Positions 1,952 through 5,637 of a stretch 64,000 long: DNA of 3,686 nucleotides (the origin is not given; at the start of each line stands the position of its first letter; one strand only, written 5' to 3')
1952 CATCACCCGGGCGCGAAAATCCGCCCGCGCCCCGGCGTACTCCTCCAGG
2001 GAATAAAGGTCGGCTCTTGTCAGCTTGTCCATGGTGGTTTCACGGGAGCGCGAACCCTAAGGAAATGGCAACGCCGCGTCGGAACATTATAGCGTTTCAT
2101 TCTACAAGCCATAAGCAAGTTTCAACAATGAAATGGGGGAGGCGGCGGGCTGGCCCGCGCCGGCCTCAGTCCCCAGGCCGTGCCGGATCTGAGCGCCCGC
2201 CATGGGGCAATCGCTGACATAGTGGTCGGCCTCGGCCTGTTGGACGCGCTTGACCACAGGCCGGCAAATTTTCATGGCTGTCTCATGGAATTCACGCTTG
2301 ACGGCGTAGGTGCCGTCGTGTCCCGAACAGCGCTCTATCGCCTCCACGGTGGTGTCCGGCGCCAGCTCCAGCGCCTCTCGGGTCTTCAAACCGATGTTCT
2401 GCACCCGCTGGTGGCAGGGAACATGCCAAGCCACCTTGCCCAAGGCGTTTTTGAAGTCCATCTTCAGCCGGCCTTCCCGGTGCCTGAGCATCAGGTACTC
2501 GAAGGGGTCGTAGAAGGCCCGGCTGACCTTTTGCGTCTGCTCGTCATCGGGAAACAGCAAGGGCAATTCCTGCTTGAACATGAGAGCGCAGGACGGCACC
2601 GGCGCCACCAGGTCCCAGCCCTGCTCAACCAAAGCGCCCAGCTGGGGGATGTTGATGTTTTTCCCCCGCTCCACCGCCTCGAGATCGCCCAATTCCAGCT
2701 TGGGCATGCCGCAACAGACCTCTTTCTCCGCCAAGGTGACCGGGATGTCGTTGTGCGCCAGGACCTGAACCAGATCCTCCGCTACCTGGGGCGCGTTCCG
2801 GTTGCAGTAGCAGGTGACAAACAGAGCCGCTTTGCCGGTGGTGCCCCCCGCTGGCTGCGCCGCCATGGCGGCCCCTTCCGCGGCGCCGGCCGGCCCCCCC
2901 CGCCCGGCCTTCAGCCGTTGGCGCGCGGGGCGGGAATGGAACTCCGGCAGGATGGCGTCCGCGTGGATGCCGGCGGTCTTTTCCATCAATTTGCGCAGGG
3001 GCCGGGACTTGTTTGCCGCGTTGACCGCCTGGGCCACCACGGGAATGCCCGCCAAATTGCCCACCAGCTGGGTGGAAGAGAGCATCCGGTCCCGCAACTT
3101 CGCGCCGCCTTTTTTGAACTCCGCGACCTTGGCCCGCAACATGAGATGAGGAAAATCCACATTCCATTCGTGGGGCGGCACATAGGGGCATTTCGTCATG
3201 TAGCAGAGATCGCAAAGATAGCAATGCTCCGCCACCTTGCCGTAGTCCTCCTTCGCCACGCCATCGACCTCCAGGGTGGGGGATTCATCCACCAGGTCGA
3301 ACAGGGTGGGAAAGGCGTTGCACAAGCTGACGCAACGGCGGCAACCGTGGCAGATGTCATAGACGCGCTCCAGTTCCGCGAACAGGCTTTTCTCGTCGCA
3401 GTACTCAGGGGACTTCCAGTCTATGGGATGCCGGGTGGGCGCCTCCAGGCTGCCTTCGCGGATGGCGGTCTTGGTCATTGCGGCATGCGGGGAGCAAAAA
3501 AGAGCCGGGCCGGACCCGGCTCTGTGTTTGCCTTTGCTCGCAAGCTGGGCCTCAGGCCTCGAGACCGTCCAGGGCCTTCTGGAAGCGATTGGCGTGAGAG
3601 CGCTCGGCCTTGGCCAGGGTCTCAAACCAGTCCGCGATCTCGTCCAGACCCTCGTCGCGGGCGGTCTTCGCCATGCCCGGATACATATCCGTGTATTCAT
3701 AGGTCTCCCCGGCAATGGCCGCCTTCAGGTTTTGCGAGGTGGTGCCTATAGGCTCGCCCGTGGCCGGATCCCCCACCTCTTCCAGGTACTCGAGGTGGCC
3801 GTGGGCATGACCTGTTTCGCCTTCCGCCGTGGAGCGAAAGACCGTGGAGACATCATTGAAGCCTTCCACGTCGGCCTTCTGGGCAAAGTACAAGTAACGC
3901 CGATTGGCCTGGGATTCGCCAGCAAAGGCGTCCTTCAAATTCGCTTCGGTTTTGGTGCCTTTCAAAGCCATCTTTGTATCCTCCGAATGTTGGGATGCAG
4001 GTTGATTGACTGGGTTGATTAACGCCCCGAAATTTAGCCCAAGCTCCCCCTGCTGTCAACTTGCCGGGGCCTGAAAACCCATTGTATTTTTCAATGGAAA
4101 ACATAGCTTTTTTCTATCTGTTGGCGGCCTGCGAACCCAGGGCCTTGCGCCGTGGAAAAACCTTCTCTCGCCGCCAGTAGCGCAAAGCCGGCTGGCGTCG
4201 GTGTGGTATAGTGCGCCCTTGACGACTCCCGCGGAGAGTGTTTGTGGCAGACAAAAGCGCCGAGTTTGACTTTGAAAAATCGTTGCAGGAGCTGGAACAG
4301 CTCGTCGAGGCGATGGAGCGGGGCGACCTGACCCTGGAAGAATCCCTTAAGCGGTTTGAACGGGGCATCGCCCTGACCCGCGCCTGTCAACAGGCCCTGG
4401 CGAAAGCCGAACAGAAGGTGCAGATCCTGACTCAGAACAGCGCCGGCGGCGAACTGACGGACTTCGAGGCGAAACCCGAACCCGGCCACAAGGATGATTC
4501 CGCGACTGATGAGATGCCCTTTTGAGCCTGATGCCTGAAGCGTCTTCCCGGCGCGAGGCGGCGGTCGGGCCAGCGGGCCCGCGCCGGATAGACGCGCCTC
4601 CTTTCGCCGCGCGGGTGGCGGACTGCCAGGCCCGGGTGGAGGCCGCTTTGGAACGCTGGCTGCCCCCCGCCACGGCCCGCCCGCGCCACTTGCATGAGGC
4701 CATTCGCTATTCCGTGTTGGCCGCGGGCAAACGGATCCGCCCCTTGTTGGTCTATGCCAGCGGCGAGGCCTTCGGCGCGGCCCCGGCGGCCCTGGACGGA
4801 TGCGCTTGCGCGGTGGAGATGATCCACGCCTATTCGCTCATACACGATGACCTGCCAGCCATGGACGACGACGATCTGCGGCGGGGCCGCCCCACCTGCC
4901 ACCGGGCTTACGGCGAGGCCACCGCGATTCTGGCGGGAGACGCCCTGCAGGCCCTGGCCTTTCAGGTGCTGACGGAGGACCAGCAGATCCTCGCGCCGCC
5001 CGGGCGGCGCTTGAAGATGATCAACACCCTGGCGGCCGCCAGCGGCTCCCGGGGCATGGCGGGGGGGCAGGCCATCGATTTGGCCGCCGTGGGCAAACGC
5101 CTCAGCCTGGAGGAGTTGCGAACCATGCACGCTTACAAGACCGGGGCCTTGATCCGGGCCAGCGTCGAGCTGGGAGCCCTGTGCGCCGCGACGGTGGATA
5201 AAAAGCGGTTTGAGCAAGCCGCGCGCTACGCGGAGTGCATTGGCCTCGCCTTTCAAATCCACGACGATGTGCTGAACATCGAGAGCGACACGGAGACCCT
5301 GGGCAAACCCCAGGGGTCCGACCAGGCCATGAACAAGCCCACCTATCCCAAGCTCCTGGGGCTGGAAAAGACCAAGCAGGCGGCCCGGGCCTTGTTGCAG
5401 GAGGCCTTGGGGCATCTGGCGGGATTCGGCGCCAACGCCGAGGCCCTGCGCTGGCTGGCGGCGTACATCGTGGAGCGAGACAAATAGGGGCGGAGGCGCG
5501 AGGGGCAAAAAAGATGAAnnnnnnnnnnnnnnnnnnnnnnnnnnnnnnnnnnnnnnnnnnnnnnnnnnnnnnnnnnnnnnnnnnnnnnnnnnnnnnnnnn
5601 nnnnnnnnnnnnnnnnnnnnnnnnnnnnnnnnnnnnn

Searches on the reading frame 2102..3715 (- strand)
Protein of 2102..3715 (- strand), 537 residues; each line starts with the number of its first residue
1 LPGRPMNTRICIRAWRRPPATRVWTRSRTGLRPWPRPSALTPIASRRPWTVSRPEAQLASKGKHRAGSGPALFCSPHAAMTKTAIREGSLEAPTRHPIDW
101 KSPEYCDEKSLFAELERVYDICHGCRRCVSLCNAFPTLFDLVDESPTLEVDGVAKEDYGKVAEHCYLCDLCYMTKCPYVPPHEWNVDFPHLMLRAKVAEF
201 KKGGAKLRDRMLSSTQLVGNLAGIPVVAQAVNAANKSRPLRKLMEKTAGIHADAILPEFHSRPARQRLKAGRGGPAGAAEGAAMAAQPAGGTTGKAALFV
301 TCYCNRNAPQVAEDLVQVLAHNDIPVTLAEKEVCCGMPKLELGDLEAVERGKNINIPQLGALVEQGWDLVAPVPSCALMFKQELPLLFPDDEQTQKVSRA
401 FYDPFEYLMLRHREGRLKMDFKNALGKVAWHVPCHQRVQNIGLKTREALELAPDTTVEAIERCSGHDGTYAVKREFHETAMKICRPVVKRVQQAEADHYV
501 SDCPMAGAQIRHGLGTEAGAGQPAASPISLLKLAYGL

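Call 50: search_protein_families(library=ncbifam, proteins=[window:2102-3715:-], max_evalue=0.00001)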
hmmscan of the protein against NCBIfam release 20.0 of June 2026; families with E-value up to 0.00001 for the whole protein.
window:2102-3715:- (537 aa): 7 families
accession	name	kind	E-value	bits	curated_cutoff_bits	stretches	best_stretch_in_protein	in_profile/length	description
NF008369.0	PRK11168.1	equivalog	6.7e-65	219.5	278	1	156-535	51-399/401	anaerobic glycerol-3-phosphate dehydrogenase subunit C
TIGR03379.1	glycerol3P_GlpC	equivalog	2.2e-39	135.3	279.9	1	158-512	47-379/397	anaerobic glycerol-3-phosphate dehydrogenase subunit GlpC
NF045670.1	quin_L_LdhH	equivalog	6.9e-29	100.6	800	1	158-516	349-691/706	L-lactate dehydrogenase (quinone) large subunit LdhH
NF004898.0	PRK06259.1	equivalog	8.2e-19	67.6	385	1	290-534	258-487/488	fumarate reductase (CoM/CoB) subunit TfrB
TIGR02484.1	CitB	equivalog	5.4e-10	38.9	246.6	1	112-202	6-86/372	tricarballylate utilization 4Fe-4S protein TcuB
NF011607.0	PRK15033.1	subfamily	1.6e-09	37.2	524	1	113-199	26-102/389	tricarballylate utilization 4Fe-4S protein TcuB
NF008434.0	PRK11274.1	equivalog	5.5e-08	32.1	333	1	295-500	169-378/409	glycolate oxidase subunit GlcF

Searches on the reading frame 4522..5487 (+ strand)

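Call 12: search_protein_families(library=pfam, proteins=[window:4522-5487:+], max_evalue=0.001)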
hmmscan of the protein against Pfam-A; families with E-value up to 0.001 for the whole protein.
window:4522-5487:+ (321 aa): 1 family
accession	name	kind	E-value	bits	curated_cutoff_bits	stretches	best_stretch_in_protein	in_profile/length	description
PF00348.22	polyprenyl_synt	-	5e-63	213.1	27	1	55-297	2-235/251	Polyprenyl synthetase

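Call 50: search_protein_families(library=ncbifam, proteins=[window:4522-5487:+], max_evalue=0.00001)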
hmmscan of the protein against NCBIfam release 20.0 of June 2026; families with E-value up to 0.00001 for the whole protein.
window:4522-5487:+ (321 aa): 16 families
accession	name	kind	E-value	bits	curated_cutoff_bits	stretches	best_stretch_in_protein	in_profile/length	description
NF045485.1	FPPsyn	subfamily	9.1e-112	372.9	275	1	34-320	3-287/288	farnesyl diphosphate synthase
NF007877.0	PRK10581.1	equivalog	7.9e-101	337.2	321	1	28-321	3-299/299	(2E,6E)-farnesyl diphosphate synthase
NF045685.1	GGPPSynCrtE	equivalog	8.5e-89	297.4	460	1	32-320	7-292/293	geranylgeranyl diphosphate synthase CrtE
NF041169.1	f2_encap_cargo4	exception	1e-60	205.8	450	1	67-293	48-265/334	family 2 encapsulin nanocompartment cargo protein polyprenyl transferase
NF040698.1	IdsA_Meth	equivalog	2.4e-54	184.8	468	1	37-293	12-262/328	short chain isoprenyl diphosphate synthase IdsA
NF041003.1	GGPP_syn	equivalog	2.9e-46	158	500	1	38-298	12-264/326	geranylgeranyl diphosphate synthase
NF040789.2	gerfarn_diphsyn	equivalog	1.2e-38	133.2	560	1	31-274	10-260/345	geranylfarnesyl diphosphate synthase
NF045549.1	GGPPsyn_IdsB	equivalog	8.1e-38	130.3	475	1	67-291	63-279/346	geranylgeranyl diphosphate synthase IdsB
TIGR02748.1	GerC3_HepT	equivalog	1.3e-31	109.9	456.55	1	38-285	15-247/319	heptaprenyl diphosphate synthase component II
NF045628.1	HxpDPsynlarge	equivalog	2.3e-30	105.7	500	2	204-291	159-245/311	hexaprenyl-diphosphate synthase large subunit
NF042417.1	NPPPS_Mycobact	equivalog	9e-30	103.8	600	1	26-296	16-271/335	nonaprenyl/(2E,6E)-farnesyl/geranylgeranyl diphosphat synthase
TIGR02749.1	prenyl_cyano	equivalog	1.2e-28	100.1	383.2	1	63-287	38-253/322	solanesyl diphosphate synthase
NF008140.0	PRK10888.1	equivalog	8.7e-28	97.6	412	1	63-297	38-260/323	octaprenyl diphosphate synthase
NF040627.1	GFPS_Meth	equivalog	1.1e-18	67.8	600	1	59-253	30-210/285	geranylfarnesyl diphosphate synthase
NF042416.1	GFPPS_Mycobact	equivalog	2.6e-18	66.2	600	1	59-274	32-260/350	bifunctional (2E,6E)-farnesyl/geranyl diphosphate synthase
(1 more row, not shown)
